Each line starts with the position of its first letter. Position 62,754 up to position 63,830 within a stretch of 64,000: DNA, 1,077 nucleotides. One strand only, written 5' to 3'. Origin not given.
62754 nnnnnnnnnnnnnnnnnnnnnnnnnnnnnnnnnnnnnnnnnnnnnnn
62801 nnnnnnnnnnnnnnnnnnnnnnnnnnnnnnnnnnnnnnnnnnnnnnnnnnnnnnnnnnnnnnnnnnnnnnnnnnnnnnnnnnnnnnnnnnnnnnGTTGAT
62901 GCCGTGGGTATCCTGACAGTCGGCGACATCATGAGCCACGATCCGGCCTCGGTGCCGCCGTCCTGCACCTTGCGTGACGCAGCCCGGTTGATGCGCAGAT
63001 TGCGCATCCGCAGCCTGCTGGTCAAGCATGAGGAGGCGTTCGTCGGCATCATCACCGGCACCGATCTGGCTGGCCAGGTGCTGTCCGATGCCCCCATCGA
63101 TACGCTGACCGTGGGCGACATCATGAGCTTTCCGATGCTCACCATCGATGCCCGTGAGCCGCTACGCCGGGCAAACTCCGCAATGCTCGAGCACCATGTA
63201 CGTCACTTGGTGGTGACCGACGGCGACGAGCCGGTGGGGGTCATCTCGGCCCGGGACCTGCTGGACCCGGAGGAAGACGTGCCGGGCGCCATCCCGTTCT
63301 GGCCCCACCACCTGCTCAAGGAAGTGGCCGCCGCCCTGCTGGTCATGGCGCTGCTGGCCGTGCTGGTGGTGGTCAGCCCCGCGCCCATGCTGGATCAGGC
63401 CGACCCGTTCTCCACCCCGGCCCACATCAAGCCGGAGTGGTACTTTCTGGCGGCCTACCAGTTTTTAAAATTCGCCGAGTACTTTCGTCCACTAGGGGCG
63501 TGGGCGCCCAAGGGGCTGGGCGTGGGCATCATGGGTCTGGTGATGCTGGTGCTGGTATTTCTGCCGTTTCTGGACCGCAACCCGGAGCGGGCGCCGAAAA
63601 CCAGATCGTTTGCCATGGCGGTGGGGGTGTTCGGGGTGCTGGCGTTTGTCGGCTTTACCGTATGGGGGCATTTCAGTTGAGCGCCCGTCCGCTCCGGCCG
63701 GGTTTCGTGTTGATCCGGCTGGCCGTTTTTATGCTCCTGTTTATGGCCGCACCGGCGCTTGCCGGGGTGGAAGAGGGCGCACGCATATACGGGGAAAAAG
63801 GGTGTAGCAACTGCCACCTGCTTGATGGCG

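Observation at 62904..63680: CBS-domain pair fused in frame to the subunit-IV (PetD-like) protein of a cytochrome bc/b6f-type complex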

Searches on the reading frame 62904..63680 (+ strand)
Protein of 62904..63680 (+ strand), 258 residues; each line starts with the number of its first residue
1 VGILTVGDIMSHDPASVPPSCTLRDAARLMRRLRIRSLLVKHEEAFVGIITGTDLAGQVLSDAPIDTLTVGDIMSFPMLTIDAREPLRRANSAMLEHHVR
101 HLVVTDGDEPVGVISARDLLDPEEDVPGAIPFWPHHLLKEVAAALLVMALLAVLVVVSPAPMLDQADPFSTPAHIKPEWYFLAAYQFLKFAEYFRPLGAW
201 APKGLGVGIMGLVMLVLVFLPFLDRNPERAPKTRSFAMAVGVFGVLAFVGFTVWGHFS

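Call 3: search_protein_families(library=pfam, proteins=[window:62904-63680:+], max_evalue=0.01)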
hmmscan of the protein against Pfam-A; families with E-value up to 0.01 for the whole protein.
window:62904-63680:+ (258 aa): 2 families
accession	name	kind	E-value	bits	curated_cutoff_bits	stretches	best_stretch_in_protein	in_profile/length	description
PF00571.33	CBS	-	1.4e-25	89.8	24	2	6-57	1-53/57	CBS domain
PF00032.22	Cytochrom_B_C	-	7.1e-18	65.2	20.7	1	165-255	1-82/102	Cytochrome b(C-terminal)/b6/petD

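Call 4: search_protein_families(library=ncbifam, proteins=[window:62904-63680:+], max_evalue=0.01)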
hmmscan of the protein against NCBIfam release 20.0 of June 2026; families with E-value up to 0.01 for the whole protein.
window:62904-63680:+ (258 aa): 19 families
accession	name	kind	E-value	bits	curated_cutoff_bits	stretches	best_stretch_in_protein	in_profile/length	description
TIGR01156.1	cytb6_f_IV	equivalog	1.8e-11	44.1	127.05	1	131-247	30-139/160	cytochrome b6-f complex subunit IV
NF041076.1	cyt_b_SoxC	equivalog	2.3e-10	40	740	1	152-257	260-361/542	proton pump complex cytochrome B SoxC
NF041552.1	TF_PrdR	equivalog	2.8e-09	35.9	795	1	5-121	7-123/577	sigma-54 dependent transcriptional regulator PrdR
NF011449.0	PRK14869.2-5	equivalog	2.3e-08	33.5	411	1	5-120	68-202/451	putative manganese-dependent inorganic diphosphatase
TIGR01302.1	IMP_dehydrog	equivalog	9.3e-08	31.3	481.5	1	9-122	85-199/450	IMP dehydrogenase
NF011442.0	PRK14869.1-4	equivalog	4.4e-07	28.7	400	1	5-72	71-139/543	putative manganese-dependent inorganic diphosphatase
NF011447.0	PRK14869.2-3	equivalog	1.1e-06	27.5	522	0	68-120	68-121/540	putative manganese-dependent inorganic diphosphatase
NF053603.1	HhpR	exception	1.3e-06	27.8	520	1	5-119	2-113/282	CBS domain-containing high hydrostatic pressure regulator HhpR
NF011443.0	PRK14869.1-5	equivalog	5.5e-06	25.1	335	1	6-63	71-129/546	putative manganese-dependent inorganic diphosphatase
TIGR00393.1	kpsF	subfamily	1.3e-05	25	203.7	1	5-114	156-267/268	KpsF/GutQ family sugar-phosphate isomerase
NF008141.0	PRK10892.1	equivalog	3.7e-05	23.1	505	1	3-120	203-323/328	arabinose-5-phosphate isomerase KdsD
NF041569.1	A-tRNAntase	equivalog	3.8e-05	22.1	1440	1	5-120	310-423/880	A-adding tRNA nucleotidyltransferase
TIGR01186.1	proV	subfamily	5.6e-05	22.4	326.6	1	7-121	245-355/363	betaine/proline/choline family ABC transporter ATP-binding protein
NF002505.0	PRK01862.1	equivalog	0.00012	20.9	482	1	5-122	448-569/577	ClcB-like voltage-gated chloride channel protein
TIGR01137.1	cysta_beta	equivalog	0.0005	18.9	510.25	1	9-120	343-453/457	cystathionine beta-synthase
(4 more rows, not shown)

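Call 5: find_homologous_proteins(query=window:62904-63677:+, max_evalue=0.001)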
Query window:62904-63677:+ (258 aa): 1319 proteins with E <= 0.001 among 8000 candidates; the best 120 are listed.
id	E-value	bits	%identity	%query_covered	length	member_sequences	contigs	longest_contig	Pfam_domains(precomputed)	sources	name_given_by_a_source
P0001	6.6e-167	572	100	100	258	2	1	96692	PF00032.23,PF00571.34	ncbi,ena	-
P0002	6.0e-142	490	85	100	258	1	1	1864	PF00032.23,PF00571.34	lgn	-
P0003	1.8e-122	426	75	100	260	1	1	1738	PF00032.23,PF00571.34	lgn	-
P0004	3.9e-122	425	73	100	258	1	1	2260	PF00032.23,PF00571.34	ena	-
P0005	2.5e-121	422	73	100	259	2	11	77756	PF00032.23,PF00571.34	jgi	jgi:CBS domain-containing protein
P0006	8.1e-120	417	71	100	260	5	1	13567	PF00032.23,PF00571.34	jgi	jgi:quinol-cytochrome oxidoreductase complex cytochrome b subunit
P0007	1.3e-119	417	73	100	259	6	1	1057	PF00032.23,PF00571.34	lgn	-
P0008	1.4e-119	417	71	100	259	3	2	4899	PF00032.23,PF00571.34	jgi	jgi:CBS domain-containing protein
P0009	2.2e-118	413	71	100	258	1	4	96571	PF00032.23,PF00571.34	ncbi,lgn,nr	ncbi:MAG: CBS domain-containing protein [Nitrospirae bacterium]|nr:CBS domain-containing protein [Ni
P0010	3.3e-118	412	72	100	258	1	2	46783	PF00032.23,PF00571.34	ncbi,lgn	ncbi:MAG: CBS domain-containing protein [Leptospirillia bacterium]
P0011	2.4e-117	409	71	100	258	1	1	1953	PF00032.23,PF00571.34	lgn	-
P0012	6.1e-116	405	71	100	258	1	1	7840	PF00032.23,PF00571.34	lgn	-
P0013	6.0e-115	401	70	100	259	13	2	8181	PF00032.23,PF00571.34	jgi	jgi:CBS domain-containing protein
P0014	1.3e-114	400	69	100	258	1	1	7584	PF00032.23,PF00571.34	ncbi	-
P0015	4.4e-114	399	69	100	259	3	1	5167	PF00032.23,PF00571.34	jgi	jgi:CBS domain-containing protein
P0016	1.1e-112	394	69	100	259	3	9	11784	PF00032.23,PF00571.34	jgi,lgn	-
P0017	1.3e-111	390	68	100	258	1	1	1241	PF00032.23,PF00571.34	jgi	-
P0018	2.7e-111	389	68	100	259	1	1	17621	PF00032.23,PF00571.34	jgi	jgi:CBS domain-containing protein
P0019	4.2e-109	382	67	100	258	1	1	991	PF00032.23,PF00571.34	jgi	-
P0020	5.2e-109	382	67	100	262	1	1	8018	PF00032.23,PF00571.34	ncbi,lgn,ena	-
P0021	5.4e-109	382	66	100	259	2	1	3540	PF00032.23,PF00571.34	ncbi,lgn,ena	-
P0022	2.1e-108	380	70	97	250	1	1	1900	PF00032.23,PF00571.34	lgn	-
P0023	2.0e-106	373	67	100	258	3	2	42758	PF00032.23,PF00571.34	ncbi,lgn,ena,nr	ncbi:MAG: CBS domain-containing protein [Nitrospirota bacterium]|nr:CBS domain-containing protein [N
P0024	2.9e-106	373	66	100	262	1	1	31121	PF00032.23,PF00571.34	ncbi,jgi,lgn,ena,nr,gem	ncbi:MAG: CBS domain-containing protein [Nitrospirota bacterium]|nr:CBS domain-containing protein [N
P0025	7.1e-77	277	52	99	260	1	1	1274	PF00032.23,PF00571.34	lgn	-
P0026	2.0e-75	272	48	99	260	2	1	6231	PF00032.23,PF00571.34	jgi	jgi:CBS domain-containing protein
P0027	3.8e-73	264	50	99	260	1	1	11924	PF00032.23,PF00571.34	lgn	-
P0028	2.7e-72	262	50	99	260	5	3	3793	PF00032.23,PF00571.34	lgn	-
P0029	4.0e-72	261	51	99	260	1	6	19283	PF00032.23,PF00571.34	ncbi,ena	-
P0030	4.2e-72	261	47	99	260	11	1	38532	PF00032.23,PF00571.34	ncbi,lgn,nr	ncbi:MAG: CBS domain-containing protein [Nitrospirae bacterium]|nr:CBS domain-containing protein [Ni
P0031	4.5e-72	261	51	99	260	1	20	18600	PF00032.23,PF00571.34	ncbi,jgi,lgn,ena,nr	ncbi:MAG: hypothetical protein A2Y48_08500 [Nitrospirae bacterium RIFCSPLOW2_12_42_9]|nr:MAG: hypoth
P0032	1.0e-71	260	52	90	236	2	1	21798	PF00032.23,PF00571.34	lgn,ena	-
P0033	1.1e-71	260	51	99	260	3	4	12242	PF00032.23,PF00571.34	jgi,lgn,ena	-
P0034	1.7e-71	259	51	99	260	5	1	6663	PF00032.23,PF00571.34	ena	-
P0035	4.8e-71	258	50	99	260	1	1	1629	PF00032.23,PF00571.34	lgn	-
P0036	6.1e-71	257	50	99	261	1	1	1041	PF00032.23,PF00571.34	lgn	-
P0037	7.9e-71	257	49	99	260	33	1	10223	PF00032.23,PF00571.34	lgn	-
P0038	1.4e-70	256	50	99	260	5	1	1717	PF00032.23,PF00571.34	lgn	-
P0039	7.8e-70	254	47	99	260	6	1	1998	PF00032.23,PF00571.34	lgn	-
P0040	2.4e-69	252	50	99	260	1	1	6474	PF00032.23,PF00571.34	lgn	-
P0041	6.1e-69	251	49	99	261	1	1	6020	PF00032.23,PF00571.34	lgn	-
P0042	1.3e-68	250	49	99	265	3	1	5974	PF00032.23,PF00571.34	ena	-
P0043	1.4e-68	250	47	99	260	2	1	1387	PF00032.23,PF00571.34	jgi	jgi:CBS domain-containing protein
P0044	3.7e-68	248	47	100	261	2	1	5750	PF00032.23,PF00571.34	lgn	-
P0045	1.8e-67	246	49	99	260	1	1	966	PF00032.23,PF00571.34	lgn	-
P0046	3.2e-67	245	48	99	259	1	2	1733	PF00032.23,PF00571.34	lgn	-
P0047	4.7e-67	244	47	99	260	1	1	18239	PF00032.23,PF00571.34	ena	-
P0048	7.3e-67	244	47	99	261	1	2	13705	PF00032.23,PF00571.34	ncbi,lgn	-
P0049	7.7e-67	244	47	99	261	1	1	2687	PF00032.23,PF00571.34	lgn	-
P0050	4.7e-66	241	50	90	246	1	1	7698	PF00032.23,PF00571.34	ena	-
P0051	5.4e-66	241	47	99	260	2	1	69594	PF00032.23,PF00571.34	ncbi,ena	-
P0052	1.0e-64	237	46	99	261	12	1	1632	PF00032.23,PF00571.34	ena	-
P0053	1.5e-63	233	46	99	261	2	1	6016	PF00032.23,PF00571.34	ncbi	-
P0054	9.6e-44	168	62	50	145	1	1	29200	PF00032.23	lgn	-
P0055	6.7e-43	165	60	50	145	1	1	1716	PF00032.23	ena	-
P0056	1.5e-42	164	59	53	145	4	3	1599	PF00032.23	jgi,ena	-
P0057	2.1e-42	164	59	50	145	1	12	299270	PF00032.23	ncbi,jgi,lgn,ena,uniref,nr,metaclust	ncbi:MAG: hypothetical protein A3C43_04160 [Candidatus Schekmanbacteria bacterium RIFCSPHIGHO2_02_FU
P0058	2.2e-42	164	60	50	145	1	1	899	PF00032.23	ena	-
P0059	4.4e-42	163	58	50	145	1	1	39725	PF00032.23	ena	-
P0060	6.9e-42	162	60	50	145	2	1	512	PF00032.23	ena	-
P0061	1.4e-41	161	55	50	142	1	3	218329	PF00032.23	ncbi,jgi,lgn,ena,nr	ncbi:MAG: hypothetical protein HZA77_12225 [Candidatus Schekmanbacteria bacterium]|nr:hypothetical p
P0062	1.9e-41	161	60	50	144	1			PF00032.23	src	-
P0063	4.9e-41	159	58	50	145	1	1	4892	PF00032.23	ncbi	-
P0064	7.6e-41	159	58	50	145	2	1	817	PF00032.23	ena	-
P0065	1.0e-40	158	52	56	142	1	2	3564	PF00032.23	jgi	jgi:ubiquinol-cytochrome c reductase cytochrome b subunit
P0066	1.1e-40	158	58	50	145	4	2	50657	PF00032.23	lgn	-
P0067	6.1e-40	156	55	53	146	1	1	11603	PF00032.23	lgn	-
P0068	7.0e-40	155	52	50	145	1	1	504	PF00032.23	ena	-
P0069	1.4e-39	154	57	49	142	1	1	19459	PF00032.23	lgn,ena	-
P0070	3.1e-39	153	54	53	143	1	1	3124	PF00032.23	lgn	-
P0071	1.5e-38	151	55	50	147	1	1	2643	PF00032.23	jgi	jgi:quinol-cytochrome oxidoreductase complex cytochrome b subunit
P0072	1.8e-38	151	55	50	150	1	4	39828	PF00032.23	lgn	-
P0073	2.4e-38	150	52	50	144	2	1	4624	PF00032.23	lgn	-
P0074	2.7e-38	150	52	50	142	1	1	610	PF00032.23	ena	-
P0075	3.0e-38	150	56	53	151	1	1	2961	PF00032.23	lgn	-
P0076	3.1e-38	150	51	54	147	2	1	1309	PF00032.23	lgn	-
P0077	6.7e-38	149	53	50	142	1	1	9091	PF00032.23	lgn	-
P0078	7.0e-38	149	52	50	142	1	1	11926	PF00032.23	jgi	jgi:quinol-cytochrome oxidoreductase complex cytochrome b subunit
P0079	8.7e-38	149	54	50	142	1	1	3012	PF00032.23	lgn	-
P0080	2.0e-37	147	54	50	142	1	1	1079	PF00032.23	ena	-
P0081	2.4e-37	147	55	50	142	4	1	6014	PF00032.23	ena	-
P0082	2.4e-37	147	53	50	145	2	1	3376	PF00032.23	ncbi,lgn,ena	-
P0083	2.5e-37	147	54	50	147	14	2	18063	PF00032.23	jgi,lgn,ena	-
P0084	3.1e-37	147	56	50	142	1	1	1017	PF00032.23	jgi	-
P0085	3.3e-37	147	54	50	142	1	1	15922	PF00032.23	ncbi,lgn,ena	-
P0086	4.6e-37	146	55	50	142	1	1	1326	PF00032.23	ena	-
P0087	4.7e-37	146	51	53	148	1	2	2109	PF00032.23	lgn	-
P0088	6.6e-37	146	52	50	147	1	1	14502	PF00032.23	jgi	-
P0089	1.4e-36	145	54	53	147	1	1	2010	PF00032.23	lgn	-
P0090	2.2e-36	144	52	50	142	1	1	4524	PF00032.23,PF13631.12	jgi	jgi:ubiquinol-cytochrome c reductase cytochrome b subunit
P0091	3.0e-36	144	48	55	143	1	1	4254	PF00032.23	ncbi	-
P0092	5.6e-36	143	53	50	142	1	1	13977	PF00032.23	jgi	-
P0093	8.3e-36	142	51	50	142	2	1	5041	PF00032.23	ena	-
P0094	9.0e-36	142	53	50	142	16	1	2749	PF00032.23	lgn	-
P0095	1.2e-35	142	53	50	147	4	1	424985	PF00032.23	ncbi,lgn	-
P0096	1.2e-35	142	58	50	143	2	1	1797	PF00032.23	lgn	-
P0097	1.7e-35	141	47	57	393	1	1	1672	PF00033.25,PF00032.23,PF13631.12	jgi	jgi:ubiquinol-cytochrome c reductase cytochrome b subunit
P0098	2.6e-35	140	50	50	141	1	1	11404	PF00032.23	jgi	jgi:quinol-cytochrome oxidoreductase complex cytochrome b subunit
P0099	2.9e-35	140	52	50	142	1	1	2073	PF00032.23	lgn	-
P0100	4.0e-35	140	52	53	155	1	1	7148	PF00032.23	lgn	-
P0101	6.6e-35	139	51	50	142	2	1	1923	PF00032.23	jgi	jgi:ubiquinol-cytochrome c reductase cytochrome b subunit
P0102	6.7e-35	139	56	52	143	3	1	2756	PF00032.23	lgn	-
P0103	7.8e-35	139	54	52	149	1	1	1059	PF00032.23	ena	-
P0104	1.8e-34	138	51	53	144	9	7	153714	PF00032.23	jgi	jgi:quinol-cytochrome oxidoreductase complex cytochrome b subunit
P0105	3.1e-34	137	54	52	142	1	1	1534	PF00032.23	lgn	-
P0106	5.0e-34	136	53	53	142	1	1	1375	PF00032.23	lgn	-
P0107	5.4e-34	136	49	53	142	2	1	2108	PF00032.23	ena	-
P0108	9.5e-34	135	46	56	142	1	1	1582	PF00032.23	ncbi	-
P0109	1.2e-33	135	46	56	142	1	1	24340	PF00032.23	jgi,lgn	jgi:ubiquinol-cytochrome c reductase cytochrome b subunit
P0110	1.4e-33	135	50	49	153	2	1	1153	PF00032.23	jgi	jgi:ubiquinol-cytochrome c reductase cytochrome b subunit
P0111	1.5e-33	135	48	53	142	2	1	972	PF00032.23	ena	-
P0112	2.4e-33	134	55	50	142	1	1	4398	PF00032.23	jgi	jgi:quinol-cytochrome oxidoreductase complex cytochrome b subunit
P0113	3.6e-33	133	56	44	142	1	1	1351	PF00032.23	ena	-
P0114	4.6e-33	133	50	53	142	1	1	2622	PF00032.23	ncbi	-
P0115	6.5e-33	133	52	50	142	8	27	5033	PF00032.23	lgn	-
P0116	8.0e-33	132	49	49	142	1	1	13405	PF00032.23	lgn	-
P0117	3.4e-32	130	48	50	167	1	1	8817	PF00032.23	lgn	-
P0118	7.2e-32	129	52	50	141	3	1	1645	PF00032.23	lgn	-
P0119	1.0e-31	129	49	49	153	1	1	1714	PF00032.23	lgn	-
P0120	2.1e-31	128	48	49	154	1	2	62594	PF00032.23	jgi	-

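Call 6: find_encoding_contigs(protein=P0001, flank=10000, max_places=3)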
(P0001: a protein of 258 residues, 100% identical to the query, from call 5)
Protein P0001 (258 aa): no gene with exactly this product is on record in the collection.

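Call 8: find_encoding_contigs(protein=P0009, flank=10000, max_places=3)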
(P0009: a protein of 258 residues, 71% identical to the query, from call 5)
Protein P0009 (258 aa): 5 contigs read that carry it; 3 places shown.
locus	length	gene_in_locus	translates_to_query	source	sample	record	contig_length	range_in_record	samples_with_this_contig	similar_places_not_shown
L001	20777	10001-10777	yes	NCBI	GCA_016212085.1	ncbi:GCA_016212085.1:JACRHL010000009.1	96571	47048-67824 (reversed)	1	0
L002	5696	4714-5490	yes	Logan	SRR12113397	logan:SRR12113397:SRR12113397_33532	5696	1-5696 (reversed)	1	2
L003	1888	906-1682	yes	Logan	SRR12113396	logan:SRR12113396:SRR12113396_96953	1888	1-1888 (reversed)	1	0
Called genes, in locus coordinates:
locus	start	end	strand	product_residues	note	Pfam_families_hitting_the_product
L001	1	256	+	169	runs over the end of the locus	-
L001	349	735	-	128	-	-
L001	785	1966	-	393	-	PF07494:Reg_prop (faint)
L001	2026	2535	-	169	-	PF14522:Cytochrome_C7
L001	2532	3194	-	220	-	PF00127:Copper-bind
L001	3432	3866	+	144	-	PF02082:Rrf2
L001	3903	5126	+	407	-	PF00266:Aminotran_5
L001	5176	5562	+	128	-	PF01592:NifU_N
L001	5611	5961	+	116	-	PF00111:Fer2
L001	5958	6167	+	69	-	PF04384:Fe-S_assembly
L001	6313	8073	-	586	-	-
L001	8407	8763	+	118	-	PF00034:Cytochrom_C, PF13442:Cytochrome_CBB3 (weak)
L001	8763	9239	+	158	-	PF00355:Rieske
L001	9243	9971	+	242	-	PF00033:Cytochrome_B, PF13631:Cytochrom_B_N_2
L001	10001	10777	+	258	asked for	PF00571:CBS, PF00032:Cytochrom_B_C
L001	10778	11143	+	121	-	PF13442:Cytochrome_CBB3 (weak), PF00034:Cytochrom_C, PF02433:FixO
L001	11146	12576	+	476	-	PF00034:Cytochrom_C (weak), PF13442:Cytochrome_CBB3 (weak), PF22085:NorB_cytochrome_c-like (faint), PF02433:FixO (weak), PF00034:Cytochrom_C, PF13442:Cytochrome_CBB3 (weak), PF02433:FixO (weak)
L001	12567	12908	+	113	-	-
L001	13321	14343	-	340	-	PF01210:NAD_Gly3P_dh_N, PF02558:ApbA, PF07479:NAD_Gly3P_dh_C, PF20618:GPD_NAD_C_bact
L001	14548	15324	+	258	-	PF06750:A24_N_bact, PF01478:Peptidase_A24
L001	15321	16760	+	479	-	PF00989:PAS (weak), PF08448:PAS_4 (faint), PF00512:HisKA, PF02518:HATPase_c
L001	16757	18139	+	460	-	PF00072:Response_reg, PF00158:Sigma54_activat, PF01078:Mg_chelatase (faint), PF14532:Sigma54_activ_2, PF00004:AAA (faint), PF07728:AAA_5 (faint), PF25601:AAA_lid_14, PF02954:HTH_8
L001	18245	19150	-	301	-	PF02558:ApbA, PF08546:ApbA_C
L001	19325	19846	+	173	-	PF00719:Pyrophosphatase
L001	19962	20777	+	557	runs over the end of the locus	PF00920:ILVD_EDD_N, PF24877:ILV_EDD_C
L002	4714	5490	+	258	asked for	PF00571:CBS, PF00032:Cytochrom_B_C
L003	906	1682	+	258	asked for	PF00571:CBS, PF00032:Cytochrom_B_C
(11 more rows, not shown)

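Call 9: find_encoding_contigs(protein=P0030, flank=10000, max_places=3)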
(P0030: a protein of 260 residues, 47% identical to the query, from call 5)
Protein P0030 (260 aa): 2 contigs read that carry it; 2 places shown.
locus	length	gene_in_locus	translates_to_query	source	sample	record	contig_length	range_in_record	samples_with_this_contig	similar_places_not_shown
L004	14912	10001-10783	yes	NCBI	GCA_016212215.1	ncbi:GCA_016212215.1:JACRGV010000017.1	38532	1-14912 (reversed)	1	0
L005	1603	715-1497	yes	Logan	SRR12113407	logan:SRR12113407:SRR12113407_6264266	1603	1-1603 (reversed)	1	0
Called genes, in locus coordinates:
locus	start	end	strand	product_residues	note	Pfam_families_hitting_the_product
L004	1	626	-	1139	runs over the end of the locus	PF25120:DUF7814 (faint), PF02384:N6_Mtase (faint), PF01170:UPF0020 (faint), PF20473:MmeI_Mtase, PF07669:Eco57I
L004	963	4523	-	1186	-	PF13091:PLDc_2 (weak), PF00176:SNF2-rel_dom (weak), PF00270:DEAD (faint), PF04851:ResIII (faint), PF00271:Helicase_C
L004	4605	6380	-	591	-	PF00939:Na_sulph_symp (weak), PF03600:CitMHS, PF02080:TrkA_C, PF00939:Na_sulph_symp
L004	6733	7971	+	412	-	PF05697:Trigger_N, PF00254:FKBP_C, PF05698:Trigger_C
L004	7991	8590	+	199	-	PF00574:CLP_protease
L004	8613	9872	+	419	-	PF06689:zf-C4_ClpX, PF13401:AAA_22 (faint), PF00493:MCM (weak), PF01078:Mg_chelatase (faint), PF00004:AAA, PF07724:AAA_2, PF07728:AAA_5 (weak), PF10431:ClpB_D2-small, +1 more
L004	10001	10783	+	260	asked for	PF00571:CBS, PF00032:Cytochrom_B_C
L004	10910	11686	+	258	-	PF00034:Cytochrom_C, PF13442:Cytochrome_CBB3 (weak), PF02433:FixO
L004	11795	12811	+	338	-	PF01136:Peptidase_U32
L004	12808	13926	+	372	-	PF01136:Peptidase_U32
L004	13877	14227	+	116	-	PF02036:SCP2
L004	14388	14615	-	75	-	PF09369:MZB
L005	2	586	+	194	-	?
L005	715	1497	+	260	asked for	PF00571:CBS, PF00032:Cytochrom_B_C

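Call 11: find_encoding_contigs(protein=P0051, flank=10000, max_places=2)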
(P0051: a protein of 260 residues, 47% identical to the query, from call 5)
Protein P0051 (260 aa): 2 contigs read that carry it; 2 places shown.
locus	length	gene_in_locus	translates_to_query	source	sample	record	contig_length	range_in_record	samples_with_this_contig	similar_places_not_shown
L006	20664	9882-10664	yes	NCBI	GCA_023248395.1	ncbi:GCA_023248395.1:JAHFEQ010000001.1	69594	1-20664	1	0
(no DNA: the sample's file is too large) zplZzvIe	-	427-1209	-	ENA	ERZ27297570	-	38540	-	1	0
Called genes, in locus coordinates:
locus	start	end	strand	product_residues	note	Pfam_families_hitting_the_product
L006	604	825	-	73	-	-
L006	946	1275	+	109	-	PF14076:DUF4258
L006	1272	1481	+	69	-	PF15731:MqsA_antitoxin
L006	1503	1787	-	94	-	-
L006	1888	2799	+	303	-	PF01555:N6_N4_Mtase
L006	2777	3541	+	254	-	PF14511:RE_EcoO109I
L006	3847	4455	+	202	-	-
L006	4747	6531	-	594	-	PF00939:Na_sulph_symp (weak), PF03600:CitMHS, PF02080:TrkA_C, PF00939:Na_sulph_symp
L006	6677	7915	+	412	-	PF05697:Trigger_N, PF00254:FKBP_C (faint), PF05698:Trigger_C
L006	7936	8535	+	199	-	PF00574:CLP_protease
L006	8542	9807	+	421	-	PF06689:zf-C4_ClpX, PF00493:MCM (weak), PF01078:Mg_chelatase (faint), PF05496:RuvB_N (faint), PF00004:AAA, PF07724:AAA_2, PF07728:AAA_5 (weak), PF10431:ClpB_D2-small, +1 more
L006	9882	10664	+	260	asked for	PF00571:CBS, PF00032:Cytochrom_B_C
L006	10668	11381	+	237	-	PF00034:Cytochrom_C (weak), PF02433:FixO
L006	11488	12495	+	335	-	PF01136:Peptidase_U32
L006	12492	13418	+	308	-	PF01136:Peptidase_U32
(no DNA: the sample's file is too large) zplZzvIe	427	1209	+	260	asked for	PF00571:CBS, PF00032:Cytochrom_B_C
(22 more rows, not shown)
